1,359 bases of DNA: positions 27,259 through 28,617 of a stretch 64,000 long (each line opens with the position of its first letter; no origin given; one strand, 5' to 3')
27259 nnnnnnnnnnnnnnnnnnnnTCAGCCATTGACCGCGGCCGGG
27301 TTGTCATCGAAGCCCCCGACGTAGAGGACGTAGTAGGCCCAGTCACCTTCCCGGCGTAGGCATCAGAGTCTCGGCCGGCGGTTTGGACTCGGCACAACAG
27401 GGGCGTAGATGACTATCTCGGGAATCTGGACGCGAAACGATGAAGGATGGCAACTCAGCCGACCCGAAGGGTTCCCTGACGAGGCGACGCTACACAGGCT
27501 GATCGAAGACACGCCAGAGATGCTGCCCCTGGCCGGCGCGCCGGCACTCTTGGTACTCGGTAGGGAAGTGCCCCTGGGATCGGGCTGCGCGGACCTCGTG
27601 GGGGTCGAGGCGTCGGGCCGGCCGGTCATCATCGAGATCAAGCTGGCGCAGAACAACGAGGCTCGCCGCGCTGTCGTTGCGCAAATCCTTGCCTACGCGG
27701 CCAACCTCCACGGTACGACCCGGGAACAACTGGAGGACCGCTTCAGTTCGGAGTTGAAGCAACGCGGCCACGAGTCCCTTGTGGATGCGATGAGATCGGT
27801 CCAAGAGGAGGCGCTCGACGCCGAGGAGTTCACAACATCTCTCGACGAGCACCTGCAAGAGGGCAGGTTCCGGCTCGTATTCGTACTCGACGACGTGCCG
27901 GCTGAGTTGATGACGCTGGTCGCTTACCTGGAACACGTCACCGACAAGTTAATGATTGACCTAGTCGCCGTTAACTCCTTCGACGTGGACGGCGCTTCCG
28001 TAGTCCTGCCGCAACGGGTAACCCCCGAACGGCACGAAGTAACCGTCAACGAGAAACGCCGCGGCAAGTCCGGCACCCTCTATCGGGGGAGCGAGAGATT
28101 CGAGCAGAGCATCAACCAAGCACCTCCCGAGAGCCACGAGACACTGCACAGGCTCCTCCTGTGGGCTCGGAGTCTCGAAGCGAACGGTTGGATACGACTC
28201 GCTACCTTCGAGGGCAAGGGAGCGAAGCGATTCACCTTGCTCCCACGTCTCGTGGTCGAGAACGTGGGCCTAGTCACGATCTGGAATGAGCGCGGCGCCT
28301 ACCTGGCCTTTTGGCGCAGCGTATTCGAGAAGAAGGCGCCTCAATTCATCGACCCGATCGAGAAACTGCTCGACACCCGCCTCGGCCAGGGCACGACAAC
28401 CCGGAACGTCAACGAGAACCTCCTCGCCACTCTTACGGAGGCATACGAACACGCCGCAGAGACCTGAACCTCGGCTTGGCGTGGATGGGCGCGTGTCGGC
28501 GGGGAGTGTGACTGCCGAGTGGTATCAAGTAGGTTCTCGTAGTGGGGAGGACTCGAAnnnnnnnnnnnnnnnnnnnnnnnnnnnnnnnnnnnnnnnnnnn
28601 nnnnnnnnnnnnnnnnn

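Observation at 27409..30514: Three tandem PD-(D/E)xK nuclease-like genes: shared N-terminal chassis, unrelated C-terminal halves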

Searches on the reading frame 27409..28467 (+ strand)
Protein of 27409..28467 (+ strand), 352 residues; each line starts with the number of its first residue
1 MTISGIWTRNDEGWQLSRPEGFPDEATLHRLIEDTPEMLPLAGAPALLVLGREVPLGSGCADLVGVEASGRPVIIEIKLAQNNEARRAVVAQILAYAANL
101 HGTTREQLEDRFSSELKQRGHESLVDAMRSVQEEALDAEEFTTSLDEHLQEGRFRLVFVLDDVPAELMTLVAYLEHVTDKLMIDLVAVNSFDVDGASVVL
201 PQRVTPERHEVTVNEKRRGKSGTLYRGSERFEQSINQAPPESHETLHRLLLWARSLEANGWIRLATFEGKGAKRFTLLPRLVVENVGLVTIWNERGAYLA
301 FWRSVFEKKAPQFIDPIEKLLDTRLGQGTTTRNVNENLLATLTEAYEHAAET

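Call 4: search_protein_families(library=pfam, proteins=[window:27409-28464:+], max_evalue=1)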
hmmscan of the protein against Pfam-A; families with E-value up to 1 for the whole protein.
window:27409-28464:+ (352 aa): 0 families

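Call 7: search_protein_families(library=ncbifam, proteins=[window:27409-28464:+], max_evalue=1)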
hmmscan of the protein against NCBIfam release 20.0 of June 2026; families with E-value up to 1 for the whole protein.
window:27409-28464:+ (352 aa): 2 families
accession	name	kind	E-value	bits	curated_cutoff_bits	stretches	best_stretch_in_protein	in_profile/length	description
NF003270.0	PRK04247.1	equivalog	9.9e-06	24.8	216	1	25-103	130-201/250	endonuclease NucS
TIGR00372.1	cas4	equivalog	0.005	16.7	65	1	57-102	62-111/180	CRISPR-associated protein Cas4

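Call 8: search_protein_families(library=padloc, proteins=[window:27409-28464:+], max_evalue=1)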
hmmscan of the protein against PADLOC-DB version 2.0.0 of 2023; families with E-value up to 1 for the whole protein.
window:27409-28464:+ (352 aa): 9 families
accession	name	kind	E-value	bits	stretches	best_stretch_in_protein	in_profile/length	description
PDLC04916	PDC-S11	-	1.3e-17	61.9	1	5-214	6-193/358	-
PDLC04915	PDC-S11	-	3.3e-10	37.8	1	24-218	26-211/379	-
PDLC04913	PDC-S11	-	3.1e-06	24.5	1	61-214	62-207/375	-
PDLC04909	PDC-S11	-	4.2e-05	21.3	1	62-223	63-215/347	-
PDLC04944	PDC-S18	-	0.0004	17.8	1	22-98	20-90/307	-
PDLC00944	Cas4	-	0.0013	17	1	52-100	62-109/177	Cas4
PDLC00943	Cas4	-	0.0013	16.7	1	57-102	62-111/180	CRISPR-associated protein Cas4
PDLC02083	Cas4_II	-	0.0092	14.4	1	57-113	74-127/186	-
PDLC04946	PDC-S18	-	0.034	11.1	1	58-100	73-111/365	-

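Call 9: find_encoding_contigs(protein=window:27409-28467:+, flank=10000, max_places=6)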
Protein window:27409-28467:+ (352 aa): 2 contigs read that carry it; 1 place shown.
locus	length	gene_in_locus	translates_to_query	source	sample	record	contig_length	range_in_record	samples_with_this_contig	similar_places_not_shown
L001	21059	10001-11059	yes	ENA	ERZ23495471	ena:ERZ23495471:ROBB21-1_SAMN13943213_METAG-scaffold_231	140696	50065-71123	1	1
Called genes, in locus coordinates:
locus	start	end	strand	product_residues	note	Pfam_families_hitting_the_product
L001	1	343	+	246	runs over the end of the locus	PF20772:TACO1_YebC_N, PF01709:Transcrip_reg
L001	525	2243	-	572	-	PF00174:Oxidored_molyb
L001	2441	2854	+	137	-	PF01641:SelR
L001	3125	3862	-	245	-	PF01987:AIM24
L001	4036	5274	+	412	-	PF22494:choice_anch_I (faint), PF02239:Cytochrom_D1 (faint), PF21783:YNCE (faint), PF25174:Beta-prop_THOC3 (faint), PF10282:Lactonase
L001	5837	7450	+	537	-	-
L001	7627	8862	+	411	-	PF01844:HNH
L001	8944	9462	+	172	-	PF00583:Acetyltransf_1, PF13673:Acetyltransf_10 (weak), PF13508:Acetyltransf_7, PF08445:FR47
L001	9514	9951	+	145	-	PF07883:Cupin_2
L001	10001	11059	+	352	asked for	-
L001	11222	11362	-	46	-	-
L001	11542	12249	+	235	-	-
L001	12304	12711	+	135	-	-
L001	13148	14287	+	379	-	PF01222:ERG4_ERG24, PF06966:DUF1295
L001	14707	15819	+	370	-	PF13776:DUF4172, PF02661:Fic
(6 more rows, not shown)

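Call 16: find_homologous_proteins(query=window:27409-28464:+, max_evalue=0.001)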
Query window:27409-28464:+ (352 aa): 868 proteins with E <= 0.001 among 8000 candidates; the best 120 are listed.
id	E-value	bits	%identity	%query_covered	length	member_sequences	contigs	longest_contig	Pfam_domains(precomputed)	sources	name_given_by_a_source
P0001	1.2e-227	772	99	100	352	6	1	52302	-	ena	-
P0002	9.5e-213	724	93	100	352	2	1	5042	-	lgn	-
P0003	1.7e-203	693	90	99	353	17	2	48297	-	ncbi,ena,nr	ncbi:MAG: hypothetical protein F4X18_01035 [Acidimicrobiia bacterium]|nr:hypothetical protein [Acidi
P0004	8.1e-202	688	88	99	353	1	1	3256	-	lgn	-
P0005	3.5e-200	682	88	99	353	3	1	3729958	-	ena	-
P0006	1.5e-198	677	86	99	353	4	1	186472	-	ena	-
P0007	1.0e-191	654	83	99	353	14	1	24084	-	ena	-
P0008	8.2e-191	651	84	99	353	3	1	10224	-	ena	-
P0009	6.5e-190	648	83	100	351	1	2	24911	-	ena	-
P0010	5.0e-187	639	83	99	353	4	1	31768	-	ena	-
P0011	1.3e-175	601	77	100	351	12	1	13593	-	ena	-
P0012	9.1e-172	589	76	99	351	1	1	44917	-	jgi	-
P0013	2.4e-171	587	75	100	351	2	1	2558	-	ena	-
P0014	3.3e-171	587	77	99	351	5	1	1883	-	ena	-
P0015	5.0e-171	586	76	100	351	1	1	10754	-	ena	-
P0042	2.2e-158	545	70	99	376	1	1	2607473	-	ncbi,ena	-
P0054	4.2e-156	537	72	100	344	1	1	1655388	-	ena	-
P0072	1.4e-145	503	67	99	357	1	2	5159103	-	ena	-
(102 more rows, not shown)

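Call 20: find_encoding_contigs(protein=P0042, flank=8000, max_places=2)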
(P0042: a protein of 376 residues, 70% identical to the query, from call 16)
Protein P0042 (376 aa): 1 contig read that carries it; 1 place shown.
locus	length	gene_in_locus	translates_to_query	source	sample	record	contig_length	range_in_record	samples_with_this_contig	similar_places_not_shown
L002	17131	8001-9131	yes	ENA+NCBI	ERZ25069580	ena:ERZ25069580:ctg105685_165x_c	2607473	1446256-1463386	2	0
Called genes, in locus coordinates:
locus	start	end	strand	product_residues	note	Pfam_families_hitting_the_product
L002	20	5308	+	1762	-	PF00270:DEAD, PF04851:ResIII (faint), PF00271:Helicase_C, PF00580:UvrD-helicase, PF13245:AAA_19, PF00580:UvrD-helicase, PF13361:UvrD_C, PF13538:UvrD_C_2, +1 more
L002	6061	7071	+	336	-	PF03372:Exo_endo_phos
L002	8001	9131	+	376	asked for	-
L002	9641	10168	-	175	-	-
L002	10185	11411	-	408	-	PF13784:Fic_N, PF02661:Fic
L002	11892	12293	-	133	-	PF00589:Phage_integrase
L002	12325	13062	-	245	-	PF13356:Arm-DNA-bind_3, PF22022:Phage_int_M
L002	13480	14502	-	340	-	PF00441:Acyl-CoA_dh_1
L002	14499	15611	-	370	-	PF02771:Acyl-CoA_dh_N, PF02770:Acyl-CoA_dh_M, PF00441:Acyl-CoA_dh_1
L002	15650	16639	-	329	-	PF00005:ABC_tran, PF13304:AAA_21 (weak), PF08352:oligo_HPY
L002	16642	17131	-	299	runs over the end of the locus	PF12911:OppC_N, PF00528:BPD_transp_1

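Call 21: find_encoding_contigs(protein=P0072, flank=8000, max_places=2)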
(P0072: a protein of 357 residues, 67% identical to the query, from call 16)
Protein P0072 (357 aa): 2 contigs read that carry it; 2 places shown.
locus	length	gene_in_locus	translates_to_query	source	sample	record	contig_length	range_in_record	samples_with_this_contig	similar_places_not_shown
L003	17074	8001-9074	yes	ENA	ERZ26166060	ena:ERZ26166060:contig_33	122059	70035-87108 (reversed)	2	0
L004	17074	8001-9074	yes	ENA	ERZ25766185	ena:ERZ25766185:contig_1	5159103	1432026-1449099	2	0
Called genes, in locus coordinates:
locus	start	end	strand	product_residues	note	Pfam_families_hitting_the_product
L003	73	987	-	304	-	PF00378:ECH_1, PF16113:ECH_2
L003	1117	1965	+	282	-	PF00763:THF_DHG_CYH, PF02882:THF_DHG_CYH_C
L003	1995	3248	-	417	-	PF06245:DUF1015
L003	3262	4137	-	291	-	PF02219:MTHFR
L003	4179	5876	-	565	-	PF01268:FTHFS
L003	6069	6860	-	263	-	PF08327:AHSA1 (weak)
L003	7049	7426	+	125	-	PF05973:Gp49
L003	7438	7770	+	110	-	-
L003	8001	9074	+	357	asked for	-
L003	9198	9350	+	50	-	-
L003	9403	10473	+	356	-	PF13191:AAA_16 (weak), PF13401:AAA_22 (weak)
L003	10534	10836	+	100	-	-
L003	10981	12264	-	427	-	-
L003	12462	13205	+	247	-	PF01266:DAO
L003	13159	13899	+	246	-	PF01266:DAO (weak), PF16350:FAO_M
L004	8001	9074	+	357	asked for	-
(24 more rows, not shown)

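Call 22: find_encoding_contigs(protein=P0054, flank=8000, max_places=2)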
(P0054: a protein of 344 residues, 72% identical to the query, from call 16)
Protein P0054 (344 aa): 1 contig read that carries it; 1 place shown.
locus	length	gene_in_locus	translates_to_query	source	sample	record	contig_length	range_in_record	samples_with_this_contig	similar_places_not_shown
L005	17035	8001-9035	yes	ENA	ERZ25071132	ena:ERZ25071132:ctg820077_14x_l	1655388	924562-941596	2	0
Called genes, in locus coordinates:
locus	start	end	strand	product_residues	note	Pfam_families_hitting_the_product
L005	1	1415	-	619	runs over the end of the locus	PF01541:GIY-YIG, PF27096:UvrC_M, PF02151:UVR, PF22920:UvrC_RNaseH, PF08459:UvrC_RNaseH_dom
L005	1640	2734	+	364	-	PF02445:NadA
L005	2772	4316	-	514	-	PF00501:AMP-binding, PF13193:AMP-binding_C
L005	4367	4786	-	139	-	PF01850:PIN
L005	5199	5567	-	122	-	-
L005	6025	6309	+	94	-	PF21716:dnstrm_HI1420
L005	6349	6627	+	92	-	PF02604:PhdYeFM_antitox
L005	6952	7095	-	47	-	-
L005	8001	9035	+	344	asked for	-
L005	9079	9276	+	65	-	-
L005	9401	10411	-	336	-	-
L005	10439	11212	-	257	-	PF07505:DUF5131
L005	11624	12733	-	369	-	PF12161:HsdM_N, PF02384:N6_Mtase, PF01170:UPF0020 (weak), PF07669:Eco57I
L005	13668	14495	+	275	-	-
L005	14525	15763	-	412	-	PF01420:Methylase_S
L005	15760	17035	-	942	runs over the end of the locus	PF00270:DEAD, PF04851:ResIII, PF18766:SWI2_SNF2, PF00271:Helicase_C (weak), PF08463:EcoEI_R_C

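Call 23: predict_structure(alignment_id=A1)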
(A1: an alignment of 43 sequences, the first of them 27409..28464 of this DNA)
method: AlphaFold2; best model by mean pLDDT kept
length: 352 residues; sequences in the alignment: 43
mean_pLDDT: 85.8   pTM: 0.57
mean pLDDT of the five models: 85.8, 85.7, 83.6, 81.4, 80.6
residues with pLDDT >= 90: 175; 70-90: 141; 50-70: 20; < 50: 16
segments of 3 or more residues with pLDDT < 50: 207-220
pLDDT, mean of each block of 10 residues (from residue 1): 68 85 88 90 87 91 94 92 72 93 95 92 91 82 95 93 80 75 89 84 63 33 85 90 95 97 90 85 88 89 88 95 80 93 96 80
secondary structure, 60 per line:
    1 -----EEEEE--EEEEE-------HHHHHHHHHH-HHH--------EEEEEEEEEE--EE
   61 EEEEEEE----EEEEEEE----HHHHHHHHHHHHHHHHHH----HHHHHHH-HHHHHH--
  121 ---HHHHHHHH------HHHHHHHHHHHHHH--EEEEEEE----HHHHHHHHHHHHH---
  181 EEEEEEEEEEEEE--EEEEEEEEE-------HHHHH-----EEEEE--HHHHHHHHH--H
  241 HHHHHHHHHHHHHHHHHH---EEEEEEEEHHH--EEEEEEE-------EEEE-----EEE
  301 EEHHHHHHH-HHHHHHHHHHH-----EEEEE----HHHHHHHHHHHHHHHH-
elements in order: E6-10 E13-17 H25-34 E47-56 E59-67 E72-78 H83-100 H105-111 H113-118 H124-131 H138-151 E154-160 H165-177 E181-193 E196-204 H212-216 E222-226 H229-237 H240-258 E262-269 E275-281 E289-292 E298-302 H303-309 H311-321 E327-331 H336-351

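Call 26: find_encoding_contigs(protein=P0007, flank=8000, max_places=2)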
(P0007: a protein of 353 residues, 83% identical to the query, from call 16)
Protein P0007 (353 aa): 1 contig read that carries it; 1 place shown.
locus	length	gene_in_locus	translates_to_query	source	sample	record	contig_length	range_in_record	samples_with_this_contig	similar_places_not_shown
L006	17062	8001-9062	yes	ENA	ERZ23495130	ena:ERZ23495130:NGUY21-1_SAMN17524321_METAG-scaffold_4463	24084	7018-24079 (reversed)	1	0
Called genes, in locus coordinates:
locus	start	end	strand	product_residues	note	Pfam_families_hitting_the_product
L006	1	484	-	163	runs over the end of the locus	?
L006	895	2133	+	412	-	PF01844:HNH (weak)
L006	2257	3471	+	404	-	PF02239:Cytochrom_D1 (faint), PF22494:choice_anch_I (faint), PF25174:Beta-prop_THOC3 (faint), PF21783:YNCE (faint), PF10282:Lactonase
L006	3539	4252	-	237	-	PF01936:NYN, PF12872:OST-HTH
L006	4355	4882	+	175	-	PF00583:Acetyltransf_1, PF13508:Acetyltransf_7, PF08445:FR47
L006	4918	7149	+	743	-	PF00884:Sulfatase, PF16347:SGSH_C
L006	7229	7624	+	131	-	-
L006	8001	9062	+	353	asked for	-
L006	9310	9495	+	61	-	-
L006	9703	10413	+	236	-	PF12686:DUF3800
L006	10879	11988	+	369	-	-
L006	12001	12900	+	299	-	-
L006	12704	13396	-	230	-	-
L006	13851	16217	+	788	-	-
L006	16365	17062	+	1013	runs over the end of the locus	PF04851:ResIII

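Call 27: find_encoding_contigs(protein=P0005, flank=8000, max_places=2)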
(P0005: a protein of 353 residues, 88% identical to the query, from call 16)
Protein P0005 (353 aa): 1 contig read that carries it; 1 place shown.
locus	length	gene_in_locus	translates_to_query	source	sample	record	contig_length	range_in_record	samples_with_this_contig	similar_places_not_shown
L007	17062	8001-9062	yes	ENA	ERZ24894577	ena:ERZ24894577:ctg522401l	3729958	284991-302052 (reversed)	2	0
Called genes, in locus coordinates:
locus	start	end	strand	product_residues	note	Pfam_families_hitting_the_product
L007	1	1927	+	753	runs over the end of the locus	PF00884:Sulfatase, PF16347:SGSH_C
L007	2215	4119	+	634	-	PF00496:SBP_bac_5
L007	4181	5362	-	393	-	PF12679:ABC2_membrane_2, PF12698:ABC2_membrane_3, PF01061:ABC2_membrane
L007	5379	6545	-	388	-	PF12679:ABC2_membrane_2, PF12698:ABC2_membrane_3, PF01061:ABC2_membrane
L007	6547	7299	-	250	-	PF00005:ABC_tran, PF13304:AAA_21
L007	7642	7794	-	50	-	-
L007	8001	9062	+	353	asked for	-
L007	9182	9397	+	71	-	-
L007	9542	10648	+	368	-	-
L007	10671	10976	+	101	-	PF01381:HTH_3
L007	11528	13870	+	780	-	-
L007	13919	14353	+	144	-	-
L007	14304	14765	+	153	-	-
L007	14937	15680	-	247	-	-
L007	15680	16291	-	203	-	PF23471:Cap15_TM, PF18153:Cap15_CD_rec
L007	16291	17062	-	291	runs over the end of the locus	PF18144:SMODS (faint), PF26305:CD_NTase_C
